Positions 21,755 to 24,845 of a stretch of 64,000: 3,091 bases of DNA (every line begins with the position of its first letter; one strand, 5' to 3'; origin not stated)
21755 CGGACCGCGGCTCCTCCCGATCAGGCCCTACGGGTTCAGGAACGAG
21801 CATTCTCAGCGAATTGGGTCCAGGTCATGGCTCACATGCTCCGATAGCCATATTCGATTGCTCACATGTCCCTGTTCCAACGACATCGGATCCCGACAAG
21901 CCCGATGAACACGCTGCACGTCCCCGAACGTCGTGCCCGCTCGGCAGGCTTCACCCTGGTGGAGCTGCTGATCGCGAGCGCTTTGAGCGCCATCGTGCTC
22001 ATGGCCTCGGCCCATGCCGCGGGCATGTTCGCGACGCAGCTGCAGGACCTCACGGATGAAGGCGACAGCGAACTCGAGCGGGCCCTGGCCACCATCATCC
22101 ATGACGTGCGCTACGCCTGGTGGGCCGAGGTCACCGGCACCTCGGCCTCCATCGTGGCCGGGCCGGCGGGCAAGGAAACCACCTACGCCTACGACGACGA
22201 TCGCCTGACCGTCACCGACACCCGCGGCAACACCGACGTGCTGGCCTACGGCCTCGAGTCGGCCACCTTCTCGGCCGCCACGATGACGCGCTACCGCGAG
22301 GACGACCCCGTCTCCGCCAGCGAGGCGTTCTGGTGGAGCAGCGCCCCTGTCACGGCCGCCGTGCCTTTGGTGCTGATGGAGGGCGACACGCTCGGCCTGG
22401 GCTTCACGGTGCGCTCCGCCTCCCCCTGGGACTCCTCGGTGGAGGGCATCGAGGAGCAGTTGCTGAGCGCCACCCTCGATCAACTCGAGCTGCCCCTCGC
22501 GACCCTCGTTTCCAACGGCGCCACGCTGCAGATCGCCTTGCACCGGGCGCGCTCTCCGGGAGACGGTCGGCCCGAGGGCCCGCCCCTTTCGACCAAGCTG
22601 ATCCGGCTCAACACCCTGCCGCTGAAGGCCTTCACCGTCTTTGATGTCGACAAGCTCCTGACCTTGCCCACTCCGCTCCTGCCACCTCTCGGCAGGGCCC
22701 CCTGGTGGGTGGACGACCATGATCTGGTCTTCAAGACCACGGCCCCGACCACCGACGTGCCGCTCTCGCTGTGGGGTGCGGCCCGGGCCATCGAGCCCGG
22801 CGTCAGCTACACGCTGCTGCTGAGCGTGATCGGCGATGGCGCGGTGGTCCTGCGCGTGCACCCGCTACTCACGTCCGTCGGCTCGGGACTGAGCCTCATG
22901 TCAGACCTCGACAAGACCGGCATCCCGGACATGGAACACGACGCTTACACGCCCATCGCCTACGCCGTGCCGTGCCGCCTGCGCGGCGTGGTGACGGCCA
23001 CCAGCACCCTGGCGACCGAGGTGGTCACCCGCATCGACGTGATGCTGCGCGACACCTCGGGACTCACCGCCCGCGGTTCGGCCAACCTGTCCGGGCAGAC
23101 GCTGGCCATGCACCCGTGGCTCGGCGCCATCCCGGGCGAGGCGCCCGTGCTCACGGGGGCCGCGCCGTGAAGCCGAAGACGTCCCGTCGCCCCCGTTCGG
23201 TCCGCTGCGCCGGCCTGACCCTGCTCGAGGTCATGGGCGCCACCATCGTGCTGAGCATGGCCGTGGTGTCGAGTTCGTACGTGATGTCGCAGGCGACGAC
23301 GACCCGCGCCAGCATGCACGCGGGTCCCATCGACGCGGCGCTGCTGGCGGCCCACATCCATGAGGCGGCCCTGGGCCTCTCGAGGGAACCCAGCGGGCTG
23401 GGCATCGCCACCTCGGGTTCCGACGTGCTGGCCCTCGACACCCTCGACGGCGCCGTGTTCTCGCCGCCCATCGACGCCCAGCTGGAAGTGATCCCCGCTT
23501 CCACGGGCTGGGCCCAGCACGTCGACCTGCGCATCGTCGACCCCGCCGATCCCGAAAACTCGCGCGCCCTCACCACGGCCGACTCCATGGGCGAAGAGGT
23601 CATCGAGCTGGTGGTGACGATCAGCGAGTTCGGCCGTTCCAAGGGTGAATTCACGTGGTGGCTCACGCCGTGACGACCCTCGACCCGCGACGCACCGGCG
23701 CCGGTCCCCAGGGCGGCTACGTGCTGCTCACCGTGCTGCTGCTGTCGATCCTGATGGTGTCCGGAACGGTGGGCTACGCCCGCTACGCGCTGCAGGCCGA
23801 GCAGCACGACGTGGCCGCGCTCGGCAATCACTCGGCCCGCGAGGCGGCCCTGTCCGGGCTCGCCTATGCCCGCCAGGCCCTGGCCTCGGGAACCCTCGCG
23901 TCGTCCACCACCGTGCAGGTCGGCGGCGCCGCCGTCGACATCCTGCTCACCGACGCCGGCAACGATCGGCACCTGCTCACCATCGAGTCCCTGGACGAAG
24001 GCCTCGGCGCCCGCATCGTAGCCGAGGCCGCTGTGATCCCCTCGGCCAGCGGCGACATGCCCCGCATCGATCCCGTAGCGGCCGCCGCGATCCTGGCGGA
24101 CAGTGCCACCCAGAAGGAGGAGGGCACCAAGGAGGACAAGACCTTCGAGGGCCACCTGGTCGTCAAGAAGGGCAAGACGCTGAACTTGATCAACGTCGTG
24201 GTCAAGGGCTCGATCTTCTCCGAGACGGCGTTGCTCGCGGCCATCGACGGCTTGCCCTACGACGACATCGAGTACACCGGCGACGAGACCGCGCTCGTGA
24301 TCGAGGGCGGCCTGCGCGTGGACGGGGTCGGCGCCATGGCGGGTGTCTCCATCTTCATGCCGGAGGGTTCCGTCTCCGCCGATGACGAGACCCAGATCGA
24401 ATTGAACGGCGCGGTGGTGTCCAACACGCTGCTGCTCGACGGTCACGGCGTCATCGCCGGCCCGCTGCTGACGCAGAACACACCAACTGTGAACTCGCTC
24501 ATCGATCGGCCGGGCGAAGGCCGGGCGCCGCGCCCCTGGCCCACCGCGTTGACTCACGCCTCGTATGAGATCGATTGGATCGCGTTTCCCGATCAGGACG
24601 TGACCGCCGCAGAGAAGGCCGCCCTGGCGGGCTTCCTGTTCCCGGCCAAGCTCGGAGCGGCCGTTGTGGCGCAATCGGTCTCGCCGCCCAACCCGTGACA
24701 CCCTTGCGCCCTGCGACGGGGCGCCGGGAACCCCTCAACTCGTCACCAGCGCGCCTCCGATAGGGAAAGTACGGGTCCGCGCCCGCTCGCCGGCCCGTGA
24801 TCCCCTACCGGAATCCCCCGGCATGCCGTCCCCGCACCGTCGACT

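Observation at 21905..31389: Eleven consecutive prepilin-type genes organised as three paralogous pseudopilin modules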

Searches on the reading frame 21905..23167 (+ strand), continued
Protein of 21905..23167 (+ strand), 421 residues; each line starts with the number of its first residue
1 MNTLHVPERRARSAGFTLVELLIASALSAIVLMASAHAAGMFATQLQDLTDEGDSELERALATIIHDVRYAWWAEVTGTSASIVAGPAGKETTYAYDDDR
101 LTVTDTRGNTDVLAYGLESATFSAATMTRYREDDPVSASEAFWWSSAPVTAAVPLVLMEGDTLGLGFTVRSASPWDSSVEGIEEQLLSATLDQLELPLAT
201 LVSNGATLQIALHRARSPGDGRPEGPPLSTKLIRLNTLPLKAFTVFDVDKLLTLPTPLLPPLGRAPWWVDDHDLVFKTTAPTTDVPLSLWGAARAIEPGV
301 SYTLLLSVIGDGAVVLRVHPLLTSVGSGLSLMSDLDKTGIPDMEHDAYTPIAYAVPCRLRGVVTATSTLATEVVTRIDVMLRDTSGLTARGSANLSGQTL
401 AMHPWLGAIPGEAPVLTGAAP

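Call 84: search_protein_representatives(alignment_id=A9)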
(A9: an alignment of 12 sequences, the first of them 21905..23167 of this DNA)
Query: 12 sequences, 409 profile positions. Proteins with E-value up to 0.001 (for the whole library): 960; up to 1e-10: 132; up to 1e-30: 98. The best 150 are listed.
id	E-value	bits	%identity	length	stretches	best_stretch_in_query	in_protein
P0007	2.6e-158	543.6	-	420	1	1-407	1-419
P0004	1.2e-142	492.1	-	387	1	28-407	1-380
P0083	8.1e-137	472.8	-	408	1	13-408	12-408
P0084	1.6e-135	468.6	-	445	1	8-408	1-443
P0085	9.7e-118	410.0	-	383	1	1-408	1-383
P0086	6.1e-116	404.1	-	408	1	10-407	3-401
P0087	1.6e-111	389.5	-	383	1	10-408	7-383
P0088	1.1e-106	373.5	-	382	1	12-408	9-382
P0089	6.2e-104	364.5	-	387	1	6-408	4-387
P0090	5.6e-103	361.4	-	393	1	8-407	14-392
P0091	7.9e-101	354.3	-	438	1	10-408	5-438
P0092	1.0e-99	350.7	-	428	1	1-408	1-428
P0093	1.1e-99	350.6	-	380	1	15-408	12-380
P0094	1.1e-98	347.2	-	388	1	14-408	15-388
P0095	1.9e-97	343.1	-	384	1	11-408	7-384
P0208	5.3e-12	61.7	-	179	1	13-131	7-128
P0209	2.4e-11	59.6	-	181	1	11-129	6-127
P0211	3.5e-11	59.0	-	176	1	15-129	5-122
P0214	1.3e-10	57.1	-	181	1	11-112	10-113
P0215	1.4e-10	57.1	-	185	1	4-132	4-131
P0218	3.4e-10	55.8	-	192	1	9-119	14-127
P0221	5.3e-10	55.1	-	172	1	9-131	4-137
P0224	1.1e-09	54.1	-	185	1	9-129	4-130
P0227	2.2e-09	53.1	-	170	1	6-129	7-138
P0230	2.6e-09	52.9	-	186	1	5-130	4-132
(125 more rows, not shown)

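Call 85: search_protein_families(library=pfam, proteins=[P0208, P0209, P0211, P0214, P0215, P0218, P0221, P0224, P0227, P0230], max_evalue=0.01)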
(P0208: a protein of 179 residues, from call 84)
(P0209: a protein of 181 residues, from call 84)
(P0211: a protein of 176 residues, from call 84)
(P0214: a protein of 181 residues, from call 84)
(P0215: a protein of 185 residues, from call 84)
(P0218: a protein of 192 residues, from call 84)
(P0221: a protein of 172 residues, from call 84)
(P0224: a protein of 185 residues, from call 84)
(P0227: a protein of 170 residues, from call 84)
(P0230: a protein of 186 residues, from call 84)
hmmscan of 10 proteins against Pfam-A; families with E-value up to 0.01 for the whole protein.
P0208 (179 aa): 2 families
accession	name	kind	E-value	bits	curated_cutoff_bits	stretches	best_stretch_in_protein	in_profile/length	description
PF07963.17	N_methyl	-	7.5e-07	28.9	21.2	1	10-34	2-26/27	Prokaryotic N-terminal methylation motif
PF05593.20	RHS_repeat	-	0.0082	17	22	0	84-105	9-30/38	RHS Repeat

P0209 (181 aa): 0 families

P0211 (176 aa): 0 families

P0214 (181 aa): 2 families
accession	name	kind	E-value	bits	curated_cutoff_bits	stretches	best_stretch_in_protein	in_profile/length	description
PF07963.17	N_methyl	-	2.3e-06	27.3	21.2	1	15-39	2-26/27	Prokaryotic N-terminal methylation motif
PF20036.5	Gp13-like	-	0.0098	15.7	26.4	0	101-175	48-122/313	Major capsid protein 13-like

P0215 (185 aa): 1 family
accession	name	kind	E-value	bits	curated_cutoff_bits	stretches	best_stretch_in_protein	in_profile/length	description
PF07963.17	N_methyl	-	5.8e-06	26.1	21.2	1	13-38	2-27/27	Prokaryotic N-terminal methylation motif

P0218 (192 aa): 1 family
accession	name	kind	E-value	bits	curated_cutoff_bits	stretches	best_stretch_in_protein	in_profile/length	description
PF07963.17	N_methyl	-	7.6e-07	28.9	21.2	1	22-46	2-26/27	Prokaryotic N-terminal methylation motif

P0221 (172 aa): 1 family
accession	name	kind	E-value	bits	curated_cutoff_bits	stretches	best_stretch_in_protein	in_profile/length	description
PF07963.17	N_methyl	-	0.0017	18.3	21.2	1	11-34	2-25/27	Prokaryotic N-terminal methylation motif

P0224 (185 aa): 1 family
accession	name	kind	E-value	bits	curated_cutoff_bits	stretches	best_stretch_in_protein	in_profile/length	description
PF07963.17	N_methyl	-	6.2e-07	29.2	21.2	1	10-35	1-26/27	Prokaryotic N-terminal methylation motif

P0227 (170 aa): 2 families
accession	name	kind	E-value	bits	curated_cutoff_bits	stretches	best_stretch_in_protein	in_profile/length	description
PF07963.17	N_methyl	-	9.7e-08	31.7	21.2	1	18-42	2-26/27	Prokaryotic N-terminal methylation motif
PF15980.10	ComGF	-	0.0081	16.9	27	0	67-151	18-96/100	Putative Competence protein ComGF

P0230 (186 aa): 1 family
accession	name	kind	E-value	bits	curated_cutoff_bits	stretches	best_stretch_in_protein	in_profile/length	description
PF07963.17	N_methyl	-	0.00014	21.7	21.2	1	15-39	2-26/27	Prokaryotic N-terminal methylation motif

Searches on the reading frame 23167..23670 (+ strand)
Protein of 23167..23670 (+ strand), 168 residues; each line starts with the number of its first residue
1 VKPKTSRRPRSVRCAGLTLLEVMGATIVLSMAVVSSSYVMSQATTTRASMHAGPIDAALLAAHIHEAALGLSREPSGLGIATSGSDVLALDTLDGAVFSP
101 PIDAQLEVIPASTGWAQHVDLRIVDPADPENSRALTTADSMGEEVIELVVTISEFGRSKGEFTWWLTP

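Call 6: search_protein_families(library=pfam, proteins=[window:23167-23670:+], max_evalue=1)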
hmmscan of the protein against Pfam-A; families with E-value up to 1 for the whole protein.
window:23167-23670:+ (168 aa): 2 families
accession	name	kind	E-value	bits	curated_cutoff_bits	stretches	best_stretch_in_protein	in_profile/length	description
PF07963.17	N_methyl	-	0.016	15.2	21.2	1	13-34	3-24/27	Prokaryotic N-terminal methylation motif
PF24721.1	HAB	-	0.21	12.4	27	0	33-67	27-56/81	Half a barrel family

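Call 27: search_solved_structures(query=A8, max_evalue=10)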
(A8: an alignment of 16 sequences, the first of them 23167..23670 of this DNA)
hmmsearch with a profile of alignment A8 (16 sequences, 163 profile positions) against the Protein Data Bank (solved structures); distinct sequences matched with E-value up to 10: 3.
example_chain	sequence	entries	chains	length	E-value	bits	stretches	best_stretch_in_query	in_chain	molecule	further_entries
5g23_A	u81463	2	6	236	0.00038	23.6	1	11-85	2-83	TYPE-IV LIKE PILIN TTHA1219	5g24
9lab_B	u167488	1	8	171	0.4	13.8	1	10-35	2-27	MSHA major pilin subunit MshA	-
9laa_A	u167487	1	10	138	2.4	11.2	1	5-33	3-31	Type IV pilin protein PilA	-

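Call 46: search_protein_families(library=ncbifam, proteins=[window:23167-23670:+], max_evalue=0.1)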
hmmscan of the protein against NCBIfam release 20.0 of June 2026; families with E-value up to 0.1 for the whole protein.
window:23167-23670:+ (168 aa): 1 family
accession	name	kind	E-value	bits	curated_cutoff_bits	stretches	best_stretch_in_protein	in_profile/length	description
TIGR01707.1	gspI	equivalog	0.092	13.3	44.35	0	16-70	1-55/101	type II secretion system minor pseudopilin GspI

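Call 76: search_protein_families(library=pfam, alignment_id=A8, max_evalue=1)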
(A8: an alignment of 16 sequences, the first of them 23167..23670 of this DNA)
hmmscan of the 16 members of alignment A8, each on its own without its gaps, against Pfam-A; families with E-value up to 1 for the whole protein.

A. member 1, window:23167-23670:+ (168 aa): 2 families
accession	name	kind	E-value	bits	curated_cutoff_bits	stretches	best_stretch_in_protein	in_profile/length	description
PF07963.17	N_methyl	-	0.016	15.2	21.2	1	13-34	3-24/27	Prokaryotic N-terminal methylation motif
PF24721.1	HAB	-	0.21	12.4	27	0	33-67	27-56/81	Half a barrel family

B. families by the number of members that match (of 16 scanned): 8 families
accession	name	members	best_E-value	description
PF07963.17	N_methyl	13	4.8e-06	Prokaryotic N-terminal methylation motif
PF20315.3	DUF6611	1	0.011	Family of unknown function (DUF6611)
PF02628.20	COX15-CtaA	1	0.012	Cytochrome oxidase assembly protein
PF11953.13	DUF3470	1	0.02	Domain of unknown function (DUF3470)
PF04186.18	FxsA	1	0.028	FxsA cytoplasmic membrane protein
PF08100.18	Dimerisation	1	0.18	O-methyltransferase dimerisation domain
PF24721.1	HAB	1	0.21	Half a barrel family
PF25215.1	HVO_B0008_C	1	0.22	HVO_B0008 C-terminal domain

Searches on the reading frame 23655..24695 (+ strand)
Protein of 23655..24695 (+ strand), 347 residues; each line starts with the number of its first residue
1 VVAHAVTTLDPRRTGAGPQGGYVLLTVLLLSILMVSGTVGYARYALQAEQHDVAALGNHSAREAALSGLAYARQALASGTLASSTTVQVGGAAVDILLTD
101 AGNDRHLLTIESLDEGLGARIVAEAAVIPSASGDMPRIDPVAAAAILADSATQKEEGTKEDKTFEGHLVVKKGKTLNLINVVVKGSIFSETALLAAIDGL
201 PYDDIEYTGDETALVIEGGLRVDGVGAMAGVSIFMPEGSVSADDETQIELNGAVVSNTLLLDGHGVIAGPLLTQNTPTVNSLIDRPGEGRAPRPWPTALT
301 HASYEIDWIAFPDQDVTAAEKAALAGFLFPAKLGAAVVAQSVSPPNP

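Call 6: search_protein_families(library=pfam, proteins=[window:23655-24695:+], max_evalue=1)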
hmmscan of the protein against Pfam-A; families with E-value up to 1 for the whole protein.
window:23655-24695:+ (347 aa): 0 families

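Call 26: search_solved_structures(query=A6, max_evalue=10)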
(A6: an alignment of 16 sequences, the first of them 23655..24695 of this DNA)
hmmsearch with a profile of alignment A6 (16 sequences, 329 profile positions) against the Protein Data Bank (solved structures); distinct sequences matched with E-value up to 10: 0.

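Call 30: find_homologous_proteins(query=A6, max_evalue=0.001)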
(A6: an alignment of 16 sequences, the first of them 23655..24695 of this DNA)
Query A6 (16 sequences) (347 aa, profile of the alignment): 4 proteins with E <= 0.001 among 8000 candidates.
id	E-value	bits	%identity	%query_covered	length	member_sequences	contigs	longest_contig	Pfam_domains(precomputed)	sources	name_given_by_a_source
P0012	1.8e-106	374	100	100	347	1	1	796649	-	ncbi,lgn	-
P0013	5.5e-106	372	33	90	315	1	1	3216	-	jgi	jgi:hypothetical protein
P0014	2.9e-105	370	27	89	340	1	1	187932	-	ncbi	ncbi:MAG: hypothetical protein ACT4PU_05575 [Planctomycetota bacterium]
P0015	9.9e-79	283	29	91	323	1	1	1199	-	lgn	-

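Call 46: search_protein_families(library=ncbifam, proteins=[window:23655-24695:+], max_evalue=0.1)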
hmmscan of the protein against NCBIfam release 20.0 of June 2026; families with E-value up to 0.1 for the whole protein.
window:23655-24695:+ (347 aa): 1 family
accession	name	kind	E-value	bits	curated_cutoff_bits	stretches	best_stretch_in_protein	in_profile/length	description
NF037980.1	T2SS_GspK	equivalog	0.073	12.6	130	0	19-89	1-72/307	type II secretion system minor pseudopilin GspK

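Call 75: search_protein_families(library=pfam, alignment_id=A6, max_evalue=1)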
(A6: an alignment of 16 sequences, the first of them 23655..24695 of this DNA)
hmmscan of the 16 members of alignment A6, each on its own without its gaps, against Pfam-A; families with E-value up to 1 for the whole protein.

A. member 1, window:23655-24695:+ (347 aa): 0 families

B. families by the number of members that match (of 16 scanned): 9 families
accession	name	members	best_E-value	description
PF23981.1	DUF7305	2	0.01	Domain of unknown function (DUF7305)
PF16175.11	DUF4875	1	0.0034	Domain of unknown function (DUF4875)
PF15555.11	DUF4658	1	0.021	Domain of unknown function (DUF4658)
PF04519.19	Bactofilin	1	0.05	Polymer-forming cytoskeletal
PF21089.3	PKS_DH_N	1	0.11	Polyketide synthase dehydratase domain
PF01917.21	Arch_flagellin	1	0.16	Archaebacterial flagellin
PF25163.1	UBA_RNF31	1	0.17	E3 ubiquitin-protein ligase RNF31, UBA domain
PF19448.4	DUF5986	1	0.21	Family of unknown function (DUF5986)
PF19723.4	DUF6216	1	0.3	Family of unknown function (DUF6216)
